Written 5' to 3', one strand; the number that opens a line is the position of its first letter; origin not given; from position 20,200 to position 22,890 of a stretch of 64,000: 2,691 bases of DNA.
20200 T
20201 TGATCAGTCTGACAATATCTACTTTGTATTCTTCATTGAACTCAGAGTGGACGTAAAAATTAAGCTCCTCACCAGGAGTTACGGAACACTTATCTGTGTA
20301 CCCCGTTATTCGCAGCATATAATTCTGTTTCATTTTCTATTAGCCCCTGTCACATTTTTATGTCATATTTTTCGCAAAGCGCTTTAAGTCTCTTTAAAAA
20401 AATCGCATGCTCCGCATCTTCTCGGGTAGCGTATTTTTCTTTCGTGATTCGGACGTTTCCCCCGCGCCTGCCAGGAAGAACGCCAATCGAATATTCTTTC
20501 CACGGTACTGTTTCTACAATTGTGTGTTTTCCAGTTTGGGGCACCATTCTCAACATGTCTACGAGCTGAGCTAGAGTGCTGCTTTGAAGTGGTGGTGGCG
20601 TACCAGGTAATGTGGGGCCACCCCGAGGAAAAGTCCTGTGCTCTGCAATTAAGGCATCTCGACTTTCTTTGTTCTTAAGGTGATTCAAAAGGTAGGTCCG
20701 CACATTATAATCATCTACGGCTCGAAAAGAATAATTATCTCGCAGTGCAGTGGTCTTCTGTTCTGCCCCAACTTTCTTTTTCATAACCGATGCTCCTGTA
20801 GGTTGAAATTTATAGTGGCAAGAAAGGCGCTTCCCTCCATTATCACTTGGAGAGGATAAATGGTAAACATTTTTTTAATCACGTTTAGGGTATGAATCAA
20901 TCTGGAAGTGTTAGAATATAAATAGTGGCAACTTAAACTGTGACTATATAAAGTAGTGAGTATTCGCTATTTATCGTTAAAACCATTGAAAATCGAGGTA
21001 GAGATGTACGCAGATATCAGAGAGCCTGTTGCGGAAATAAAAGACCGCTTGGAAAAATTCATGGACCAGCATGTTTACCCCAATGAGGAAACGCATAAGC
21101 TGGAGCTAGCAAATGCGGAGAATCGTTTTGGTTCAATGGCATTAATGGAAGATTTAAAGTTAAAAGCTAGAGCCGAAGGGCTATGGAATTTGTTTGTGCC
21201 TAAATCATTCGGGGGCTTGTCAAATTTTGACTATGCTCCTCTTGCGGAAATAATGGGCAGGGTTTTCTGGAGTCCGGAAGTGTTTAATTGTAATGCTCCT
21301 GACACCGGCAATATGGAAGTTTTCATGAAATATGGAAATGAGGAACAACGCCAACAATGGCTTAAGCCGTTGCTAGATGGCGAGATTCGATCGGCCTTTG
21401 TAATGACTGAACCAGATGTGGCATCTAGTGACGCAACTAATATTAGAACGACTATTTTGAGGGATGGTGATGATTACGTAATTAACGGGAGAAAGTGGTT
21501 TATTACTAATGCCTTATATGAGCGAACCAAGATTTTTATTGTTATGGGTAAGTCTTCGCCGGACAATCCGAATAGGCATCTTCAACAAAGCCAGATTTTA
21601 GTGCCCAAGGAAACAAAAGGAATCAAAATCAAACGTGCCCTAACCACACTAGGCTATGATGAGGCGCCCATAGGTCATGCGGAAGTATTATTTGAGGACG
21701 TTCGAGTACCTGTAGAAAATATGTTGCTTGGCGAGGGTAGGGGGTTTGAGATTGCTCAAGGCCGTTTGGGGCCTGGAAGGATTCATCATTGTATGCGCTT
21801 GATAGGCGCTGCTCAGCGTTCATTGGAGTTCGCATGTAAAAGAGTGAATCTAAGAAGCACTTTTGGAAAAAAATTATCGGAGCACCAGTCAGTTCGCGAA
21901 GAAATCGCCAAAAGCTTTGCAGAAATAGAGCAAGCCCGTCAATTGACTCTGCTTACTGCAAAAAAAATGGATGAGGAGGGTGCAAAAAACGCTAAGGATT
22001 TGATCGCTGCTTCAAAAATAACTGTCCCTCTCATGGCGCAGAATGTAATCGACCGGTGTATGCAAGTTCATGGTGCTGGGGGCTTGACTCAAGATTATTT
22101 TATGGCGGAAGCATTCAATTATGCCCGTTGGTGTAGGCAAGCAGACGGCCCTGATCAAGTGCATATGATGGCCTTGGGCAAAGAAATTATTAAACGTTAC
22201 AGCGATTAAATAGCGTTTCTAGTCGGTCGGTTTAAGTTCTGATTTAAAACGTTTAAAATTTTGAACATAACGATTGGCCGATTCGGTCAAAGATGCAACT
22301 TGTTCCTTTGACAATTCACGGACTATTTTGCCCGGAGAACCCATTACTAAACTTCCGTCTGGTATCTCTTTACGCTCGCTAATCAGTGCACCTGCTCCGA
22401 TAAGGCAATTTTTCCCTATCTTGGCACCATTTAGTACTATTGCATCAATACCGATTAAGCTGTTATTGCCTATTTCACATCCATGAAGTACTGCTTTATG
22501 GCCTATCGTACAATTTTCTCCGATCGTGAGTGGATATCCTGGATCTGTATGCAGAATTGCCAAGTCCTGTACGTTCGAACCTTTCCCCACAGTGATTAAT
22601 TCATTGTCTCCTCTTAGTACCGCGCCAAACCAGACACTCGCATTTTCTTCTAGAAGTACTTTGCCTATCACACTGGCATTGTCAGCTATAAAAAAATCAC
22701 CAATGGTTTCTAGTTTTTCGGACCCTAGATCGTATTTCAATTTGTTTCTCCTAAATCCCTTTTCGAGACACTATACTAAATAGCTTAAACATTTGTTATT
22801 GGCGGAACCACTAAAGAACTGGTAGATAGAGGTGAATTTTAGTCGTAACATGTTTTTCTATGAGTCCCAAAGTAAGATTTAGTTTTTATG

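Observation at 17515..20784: Dimethylformamidase-like heteromeric amidohydrolase locus 1, with small-subunit-like ORFs on both sides of the large subunit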

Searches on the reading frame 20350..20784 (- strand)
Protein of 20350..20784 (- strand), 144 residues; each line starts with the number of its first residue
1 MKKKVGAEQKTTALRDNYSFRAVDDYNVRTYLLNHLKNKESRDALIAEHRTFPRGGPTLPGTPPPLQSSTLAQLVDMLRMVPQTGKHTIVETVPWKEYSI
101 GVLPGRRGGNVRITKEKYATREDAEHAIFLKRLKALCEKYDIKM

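Call 4: search_protein_families(library=pfam, proteins=[window:20350-20784:-], max_evalue=0.1)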
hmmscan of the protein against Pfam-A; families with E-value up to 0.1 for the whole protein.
window:20350-20784:- (144 aa): 0 families

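Call 6: search_solved_structures(query=window:20350-20784:-, max_evalue=10, show_alignments=2)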
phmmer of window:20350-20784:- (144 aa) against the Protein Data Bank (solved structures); distinct sequences matched with E-value up to 10: 3.
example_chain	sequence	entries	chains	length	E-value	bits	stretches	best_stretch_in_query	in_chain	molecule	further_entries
6lvb_B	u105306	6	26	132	0.00028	24.2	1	48-135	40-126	N,N-dimethylformamidase small subunit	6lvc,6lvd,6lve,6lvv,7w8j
8irj_A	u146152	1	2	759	0.73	13.2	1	49-97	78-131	Probable G-protein coupled receptor 179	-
8d1b_B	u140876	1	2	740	0.75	13.1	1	49-97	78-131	Probable G-protein coupled receptor 179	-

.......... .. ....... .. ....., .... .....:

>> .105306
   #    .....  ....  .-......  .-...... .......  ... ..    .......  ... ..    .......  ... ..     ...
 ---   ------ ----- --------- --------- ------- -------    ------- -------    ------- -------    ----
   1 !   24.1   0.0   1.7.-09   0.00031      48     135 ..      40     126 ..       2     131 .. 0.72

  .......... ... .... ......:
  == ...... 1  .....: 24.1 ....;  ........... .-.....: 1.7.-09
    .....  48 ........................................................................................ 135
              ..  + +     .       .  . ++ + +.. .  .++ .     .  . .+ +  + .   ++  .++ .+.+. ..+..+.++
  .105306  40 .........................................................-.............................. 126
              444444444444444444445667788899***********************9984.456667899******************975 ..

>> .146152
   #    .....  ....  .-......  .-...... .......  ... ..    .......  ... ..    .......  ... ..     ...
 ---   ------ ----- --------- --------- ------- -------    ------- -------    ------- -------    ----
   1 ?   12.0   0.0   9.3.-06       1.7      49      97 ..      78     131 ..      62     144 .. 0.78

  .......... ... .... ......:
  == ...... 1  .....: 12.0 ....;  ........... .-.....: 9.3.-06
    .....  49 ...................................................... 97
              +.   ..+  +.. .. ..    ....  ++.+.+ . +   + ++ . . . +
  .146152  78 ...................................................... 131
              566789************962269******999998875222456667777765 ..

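Call 18: find_homologous_proteins(query=window:20350-20784:-, max_evalue=0.001)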
Query window:20350-20784:- (144 aa): 164 proteins with E <= 0.001 among 198 candidates; the best 120 are listed.
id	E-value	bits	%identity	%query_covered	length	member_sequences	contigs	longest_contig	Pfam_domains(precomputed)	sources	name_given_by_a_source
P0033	1.7e-89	315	98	100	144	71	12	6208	PF26354.1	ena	-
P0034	7.2e-80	284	88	100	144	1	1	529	PF26354.1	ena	-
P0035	3.6e-79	281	88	100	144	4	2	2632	PF26354.1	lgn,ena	-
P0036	1.6e-74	266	83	100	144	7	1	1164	PF26354.1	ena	-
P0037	4.2e-72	259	80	100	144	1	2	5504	PF26354.1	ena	-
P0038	6.1e-72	258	79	100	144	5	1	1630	PF26354.1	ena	-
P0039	4.6e-63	229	78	90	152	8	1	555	PF26354.1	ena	-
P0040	6.1e-62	226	71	99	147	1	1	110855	PF26354.1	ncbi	-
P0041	9.8e-62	225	70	99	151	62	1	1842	PF26354.1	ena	-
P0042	1.1e-60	222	75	93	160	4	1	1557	PF26354.1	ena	-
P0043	1.5e-60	221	73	94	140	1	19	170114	PF26354.1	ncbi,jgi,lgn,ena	jgi:hypothetical protein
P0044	1.8e-60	221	74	90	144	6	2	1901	PF26354.1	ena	-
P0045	2.1e-60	221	73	97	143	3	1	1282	PF26354.1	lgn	-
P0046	3.2e-60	220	75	90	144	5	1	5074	PF26354.1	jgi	-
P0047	9.8e-60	219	73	96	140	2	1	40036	PF26354.1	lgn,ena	-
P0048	1.3e-59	218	72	96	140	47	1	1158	PF26354.1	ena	-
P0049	2.6e-59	217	69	99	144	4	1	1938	PF26354.1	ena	-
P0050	5.7e-59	216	68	99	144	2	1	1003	PF26354.1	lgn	-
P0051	1.0e-58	215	70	96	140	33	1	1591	PF26354.1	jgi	jgi:hypothetical protein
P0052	1.9e-57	211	71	92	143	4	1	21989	PF26354.1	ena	-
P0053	3.7e-57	210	68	96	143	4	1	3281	PF26354.1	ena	-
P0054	1.1e-54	202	67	96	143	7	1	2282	PF26354.1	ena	-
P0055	2.0e-54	201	67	100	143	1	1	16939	PF26354.1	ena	-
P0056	1.3e-53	199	68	92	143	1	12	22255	PF26354.1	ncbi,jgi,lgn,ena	ncbi:MAG: inner-membrane translocator [Gammaproteobacteria bacterium]|jgi:hypothetical protein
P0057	1.2e-52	196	63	98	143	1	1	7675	PF26354.1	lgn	-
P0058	2.1e-52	195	66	95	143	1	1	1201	PF26354.1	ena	-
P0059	1.4e-51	192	63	99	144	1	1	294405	PF26354.1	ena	-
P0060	1.1e-50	189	68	92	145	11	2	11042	PF26354.1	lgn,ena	-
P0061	1.2e-50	189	62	99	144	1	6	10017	PF26354.1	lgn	-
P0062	1.4e-50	189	67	92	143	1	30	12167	PF26354.1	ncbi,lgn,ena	-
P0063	2.0e-50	188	66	92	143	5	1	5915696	PF26354.1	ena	-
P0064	2.5e-50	188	65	92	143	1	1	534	PF26354.1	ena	-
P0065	2.7e-50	188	65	92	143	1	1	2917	PF26354.1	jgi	jgi:hypothetical protein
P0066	3.0e-50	188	65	92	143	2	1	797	PF26354.1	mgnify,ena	mgnify:FL=1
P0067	4.1e-50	187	64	92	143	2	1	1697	PF26354.1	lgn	-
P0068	5.6e-50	187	63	93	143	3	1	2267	PF26354.1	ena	-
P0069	1.3e-49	186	65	92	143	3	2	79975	PF26354.1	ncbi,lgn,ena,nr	ncbi:MAG: inner-membrane translocator [Gammaproteobacteria bacterium]|nr:inner-membrane translocator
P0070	1.5e-49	186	64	92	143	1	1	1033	PF26354.1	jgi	jgi:hypothetical protein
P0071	1.6e-49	185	67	92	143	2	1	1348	PF26354.1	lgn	-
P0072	1.7e-49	185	63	91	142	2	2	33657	PF26354.1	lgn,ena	-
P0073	1.8e-49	185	65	92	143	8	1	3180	PF26354.1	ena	-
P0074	1.9e-49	185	64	92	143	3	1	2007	PF26354.1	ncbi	-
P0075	3.2e-49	184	61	99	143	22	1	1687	PF26354.1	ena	-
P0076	6.2e-49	184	64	92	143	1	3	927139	PF26354.1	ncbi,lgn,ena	-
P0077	6.4e-49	184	64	91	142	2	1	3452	PF26354.1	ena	-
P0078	6.4e-49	184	65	91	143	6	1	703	PF26354.1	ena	-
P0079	8.0e-49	183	65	91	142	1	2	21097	PF26354.1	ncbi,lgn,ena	-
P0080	1.1e-48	183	62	94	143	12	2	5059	PF26354.1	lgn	-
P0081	1.3e-48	183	61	97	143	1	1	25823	PF26354.1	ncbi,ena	-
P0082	1.4e-48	182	71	81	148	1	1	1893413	PF26354.1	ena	-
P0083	1.6e-48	182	64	92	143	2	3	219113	PF26354.1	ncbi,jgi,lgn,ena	-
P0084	1.8e-48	182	65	91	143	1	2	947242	PF26354.1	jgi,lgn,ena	-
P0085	2.0e-48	182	65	92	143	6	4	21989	PF26354.1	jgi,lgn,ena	-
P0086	2.3e-48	182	61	94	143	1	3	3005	PF26354.1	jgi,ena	-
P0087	2.5e-48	182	63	92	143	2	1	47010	PF26354.1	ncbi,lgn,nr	ncbi:MAG: inner-membrane translocator [Gammaproteobacteria bacterium]|nr:inner-membrane translocator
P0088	2.7e-48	182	64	92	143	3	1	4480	PF26354.1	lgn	-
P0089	3.0e-48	181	64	92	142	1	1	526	PF26354.1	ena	-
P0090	3.4e-48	181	63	92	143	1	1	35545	PF26354.1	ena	-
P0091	3.7e-48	181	62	92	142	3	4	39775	PF26354.1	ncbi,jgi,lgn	ncbi:MAG: hypothetical protein ACI915_001503 [Gammaproteobacteria bacterium]|jgi:hypothetical protei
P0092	5.5e-48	180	62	93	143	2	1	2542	PF26354.1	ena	-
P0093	7.1e-48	180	61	95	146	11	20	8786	PF26354.1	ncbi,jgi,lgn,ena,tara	tara:strand:- start:343 stop:783 length:441 start_codon:yes stop_codon:yes gene_type:complete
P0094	7.3e-48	180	63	92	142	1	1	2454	PF26354.1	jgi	jgi:hypothetical protein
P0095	8.6e-48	180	63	92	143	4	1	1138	PF26354.1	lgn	-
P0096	1.4e-47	179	61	94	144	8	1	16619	PF26354.1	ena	-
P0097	1.5e-47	179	62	93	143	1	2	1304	PF26354.1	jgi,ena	-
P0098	1.5e-47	179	62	93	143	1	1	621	PF26354.1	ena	-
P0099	1.5e-47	179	62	93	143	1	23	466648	PF26354.1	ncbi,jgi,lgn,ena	jgi:hypothetical protein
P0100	1.5e-47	179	62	93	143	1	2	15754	PF26354.1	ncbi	-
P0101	1.6e-47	179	63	92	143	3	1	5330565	PF26354.1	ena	-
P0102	1.9e-47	179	64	91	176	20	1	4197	PF26354.1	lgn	-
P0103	2.7e-47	178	62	92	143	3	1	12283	PF26354.1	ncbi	-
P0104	3.9e-47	178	61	93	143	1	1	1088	PF26354.1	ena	-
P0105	4.1e-47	178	62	100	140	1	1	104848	PF26354.1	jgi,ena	-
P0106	4.7e-47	177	62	92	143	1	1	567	PF26354.1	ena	-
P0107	5.0e-47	177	61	96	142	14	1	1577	PF26354.1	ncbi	-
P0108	5.4e-47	177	61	93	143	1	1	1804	PF26354.1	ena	-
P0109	5.9e-47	177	63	92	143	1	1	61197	PF26354.1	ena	-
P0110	7.1e-47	177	60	95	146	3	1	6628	PF26354.1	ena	-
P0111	7.3e-47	177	63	92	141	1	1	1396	PF26354.1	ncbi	-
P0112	7.4e-47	177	63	92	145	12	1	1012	PF26354.1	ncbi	-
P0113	7.9e-47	177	61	92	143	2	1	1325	PF26354.1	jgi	jgi:hypothetical protein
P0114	8.8e-47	177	61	92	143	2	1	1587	PF26354.1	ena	-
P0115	9.6e-47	176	63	92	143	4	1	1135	PF26354.1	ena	-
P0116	1.0e-46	176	61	93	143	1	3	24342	PF26354.1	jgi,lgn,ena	jgi:hypothetical protein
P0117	1.3e-46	176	63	92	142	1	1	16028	PF26354.1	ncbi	ncbi:MAG: hypothetical protein AAF384_13710 [Pseudomonadota bacterium]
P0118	1.5e-46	176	60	92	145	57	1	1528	PF26354.1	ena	-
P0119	1.5e-46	176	63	91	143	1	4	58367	PF26354.1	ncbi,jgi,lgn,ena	-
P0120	1.8e-46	176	60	93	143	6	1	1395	PF26354.1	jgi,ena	-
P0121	2.2e-46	175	62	91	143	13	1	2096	PF26354.1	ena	-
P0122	2.2e-46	175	61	92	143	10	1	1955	PF26354.1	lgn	-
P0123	2.6e-46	175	62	94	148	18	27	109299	PF26354.1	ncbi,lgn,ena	-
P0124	2.8e-46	175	59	92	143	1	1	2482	PF26354.1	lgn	-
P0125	2.8e-46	175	61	91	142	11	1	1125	PF26354.1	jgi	-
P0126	3.2e-46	175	63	91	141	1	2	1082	PF26354.1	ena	-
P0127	5.9e-46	174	60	91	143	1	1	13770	PF26354.1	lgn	-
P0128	6.8e-46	174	57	98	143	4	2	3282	PF26354.1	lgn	-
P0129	9.9e-46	173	63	91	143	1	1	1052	PF26354.1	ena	-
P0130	1.3e-45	173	61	92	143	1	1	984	PF26354.1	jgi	jgi:hypothetical protein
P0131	1.6e-45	172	60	92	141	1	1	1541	PF26354.1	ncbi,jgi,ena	jgi:hypothetical protein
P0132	1.7e-45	172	57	94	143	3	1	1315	PF26354.1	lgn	-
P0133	2.9e-45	172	62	91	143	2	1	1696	PF26354.1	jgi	jgi:hypothetical protein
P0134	2.9e-45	172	59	99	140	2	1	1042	PF26354.1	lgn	-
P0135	3.5e-45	171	63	91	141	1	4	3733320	PF26354.1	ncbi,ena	-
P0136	3.6e-45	171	59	92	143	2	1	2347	PF26354.1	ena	-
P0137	4.0e-45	171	61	92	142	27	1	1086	PF26354.1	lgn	-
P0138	4.5e-45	171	61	91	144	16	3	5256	PF26354.1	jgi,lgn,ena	jgi:hypothetical protein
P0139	4.7e-45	171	61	91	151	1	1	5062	PF26354.1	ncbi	-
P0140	6.3e-45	171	59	92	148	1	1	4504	PF26354.1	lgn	-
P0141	7.3e-45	170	63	92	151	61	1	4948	PF26354.1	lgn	-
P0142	9.3e-45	170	57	98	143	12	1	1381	PF26354.1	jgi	jgi:hypothetical protein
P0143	2.4e-44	169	62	92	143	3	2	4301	PF26354.1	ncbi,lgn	-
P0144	2.4e-44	169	59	94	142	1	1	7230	PF26354.1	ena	-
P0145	2.5e-44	169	60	92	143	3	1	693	PF26354.1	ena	-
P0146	4.3e-44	168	60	92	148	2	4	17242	PF26354.1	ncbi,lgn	-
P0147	2.1e-43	166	61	92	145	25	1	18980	PF26354.1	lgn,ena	-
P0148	2.6e-43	165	59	92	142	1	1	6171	PF26354.1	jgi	jgi:hypothetical protein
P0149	3.2e-43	165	87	60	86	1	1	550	PF26354.1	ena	-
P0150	1.0e-42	163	61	92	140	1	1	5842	PF26354.1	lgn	-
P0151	1.3e-42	163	58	92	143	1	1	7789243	PF26354.1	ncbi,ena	-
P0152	1.7e-42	163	56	92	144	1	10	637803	PF26354.1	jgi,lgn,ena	jgi:hypothetical protein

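Call 23: search_solved_structures(query=A2, max_evalue=1, show_alignments=1)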
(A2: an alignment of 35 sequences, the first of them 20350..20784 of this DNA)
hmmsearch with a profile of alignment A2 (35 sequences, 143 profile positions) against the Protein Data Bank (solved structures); distinct sequences matched with E-value up to 1: 3.
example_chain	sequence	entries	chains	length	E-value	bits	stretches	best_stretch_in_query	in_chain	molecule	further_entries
6lvb_B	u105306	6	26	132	3.9e-11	46.2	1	38-135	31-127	N,N-dimethylformamidase small subunit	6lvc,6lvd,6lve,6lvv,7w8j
5dyn_A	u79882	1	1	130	0.19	14.8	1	61-141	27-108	Putative peptidase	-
9ygm_LX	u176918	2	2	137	0.26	14.3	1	94-139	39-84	60S ribosomal protein uL24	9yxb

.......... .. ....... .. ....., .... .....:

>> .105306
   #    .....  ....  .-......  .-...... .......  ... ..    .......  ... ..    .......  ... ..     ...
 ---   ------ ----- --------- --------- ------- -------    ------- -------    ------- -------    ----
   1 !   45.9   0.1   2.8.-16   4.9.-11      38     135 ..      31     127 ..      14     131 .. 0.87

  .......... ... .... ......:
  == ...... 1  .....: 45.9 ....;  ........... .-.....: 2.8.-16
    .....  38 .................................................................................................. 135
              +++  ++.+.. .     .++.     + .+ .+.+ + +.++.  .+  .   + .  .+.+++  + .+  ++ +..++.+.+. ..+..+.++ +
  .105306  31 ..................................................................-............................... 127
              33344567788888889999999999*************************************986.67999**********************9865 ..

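Call 40: search_protein_families(library=ncbifam, proteins=[window:20350-20784:-], max_evalue=0.001)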
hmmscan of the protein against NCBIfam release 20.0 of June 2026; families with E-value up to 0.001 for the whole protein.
window:20350-20784:- (144 aa): 0 families

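Call 42: predict_structure(alignment_id=A2)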
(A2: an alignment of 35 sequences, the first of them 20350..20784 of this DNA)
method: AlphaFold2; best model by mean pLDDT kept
length: 144 residues; sequences in the alignment: 35
mean_pLDDT: 82.8   pTM: 0.74
mean pLDDT of the five models: 82.8, 82.7, 81.5, 79.8, 79.1
residues with pLDDT >= 90: 63; 70-90: 52; 50-70: 25; < 50: 4
segments of 3 or more residues with pLDDT < 50: 1-3
pLDDT, mean of each block of 10 residues (from residue 1): 50 62 82 93 94 77 77 87 80 92 88 93 93 91 89
secondary structure, 60 per line:
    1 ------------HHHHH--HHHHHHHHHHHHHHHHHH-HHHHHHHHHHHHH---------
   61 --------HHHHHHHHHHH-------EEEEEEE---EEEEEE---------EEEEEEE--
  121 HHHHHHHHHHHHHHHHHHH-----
elements in order: H13-17 H20-37 H39-51 H69-79 E87-93 E97-102 E112-118 H121-139

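Call 45: fold_search(model_id=the predicted structure, library=pdb)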
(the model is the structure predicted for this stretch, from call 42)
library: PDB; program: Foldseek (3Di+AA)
matches with E <= 10: 606; with E <= 0.001: 3
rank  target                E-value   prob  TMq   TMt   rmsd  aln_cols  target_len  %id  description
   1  6lvv_B                1.9e-06  1.00  0.59  0.67   4.7       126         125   23  N, N-dimethylformamidase (released 2020-08-12)
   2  6lvb_B                5.4e-06  1.00  0.64  0.73   3.2       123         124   23  Structure of Dimethylformamidase, tetramer (released 2020-06-03)
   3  6lvd_B                2.4e-04  1.00  0.58  0.69   4.8       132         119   21  Structure of Dimethylformamidase, tetramer, Y440A mutant (released 2020-06-03)
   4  4fl3                  1.0e-01  0.18  0.19  0.07  15.6       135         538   16  Structural and Biophysical Characterization of the Syk Activation Switch (released 2012-11-28)
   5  6d2z_A                2.7e-01  0.10  0.19  0.15  17.0       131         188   14  Structure of human Usb1 with uridine-adenosine, inactive H208Q mutant (released 2018-09-05)
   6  5tqs_D                3.0e-01  0.09  0.15  0.19  12.3        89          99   21  Phospholipase C gamma-1 C-terminal SH2 domain bound to a phosphopeptide derived from the receptor tyrosine kinase ErbB (released 2017-04-19)
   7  2oq1_A                3.0e-01  0.08  0.14  0.13  16.1       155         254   16  Tandem SH2 domains of ZAP-70 with 19-mer zeta1 peptide (released 2007-03-06)
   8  5hfu_A                3.2e-01  0.07  0.17  0.05  22.7       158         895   14  Crystal Structure of Human Hexokinase 2 with cmpd 27, a 2-amido-6-benzenesulfonamide glucosamine (released 2016-03-30)
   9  7q5u_AAA              3.4e-01  0.12  0.20  0.13  15.2       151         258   18  The tandem SH2 domains of SYK with a bound CD3G diphospho-ITAM peptide (released 2021-11-24)
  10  5hex_B                3.4e-01  0.07  0.17  0.05  21.9       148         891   13  Crystal Structure of Human Hexokinase 2 with cmpd 30, a 2-amino-6-benzenesulfonamide glucosamine (released 2016-03-30)
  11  5to4                  3.8e-01  0.12  0.15  0.20  11.0        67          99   24  Phospholipase C gamma-1 C-terminal SH2 domain, spacegroup P212121 (released 2017-04-19)
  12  8cht_D                3.8e-01  0.09  0.14  0.14  12.8        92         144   15  Crystal structure of human PURA (fragment Glu57-Glu212, PUR repeat I and II) (released 2024-02-21)
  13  5tqs_C                3.8e-01  0.08  0.16  0.20  10.9        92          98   20  Phospholipase C gamma-1 C-terminal SH2 domain bound to a phosphopeptide derived from the receptor tyrosine kinase ErbB (released 2017-04-19)
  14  6xa1_j                4.3e-01  0.11  0.18  0.08  20.6        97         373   13  Structure of a drug-like compound stalled human translation termination complex (released 2020-10-07)
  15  7q5u_EEE              4.3e-01  0.10  0.18  0.12  14.5       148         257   17  The tandem SH2 domains of SYK with a bound CD3G diphospho-ITAM peptide (released 2021-11-24)
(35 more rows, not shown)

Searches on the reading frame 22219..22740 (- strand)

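Call 34: search_protein_families(library=pfam, proteins=[window:22219-22740:-], max_evalue=0.00001)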
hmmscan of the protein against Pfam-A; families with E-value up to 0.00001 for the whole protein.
window:22219-22740:- (173 aa): 3 families
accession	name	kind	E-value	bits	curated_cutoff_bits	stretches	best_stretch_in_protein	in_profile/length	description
PF00132.30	Hexapep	-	1e-16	60.3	27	1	87-120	1-34/36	Bacterial transferase hexapeptide (six repeats)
PF14602.12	Hexapep_2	-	3.1e-08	33.6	27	0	70-97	1-27/34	Hexapeptide repeat of succinyl-transferase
PF25084.1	LbH_EIF2B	-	1.5e-07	31.8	54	1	50-128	23-101/105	EIF2B subunit epsilon LbH domain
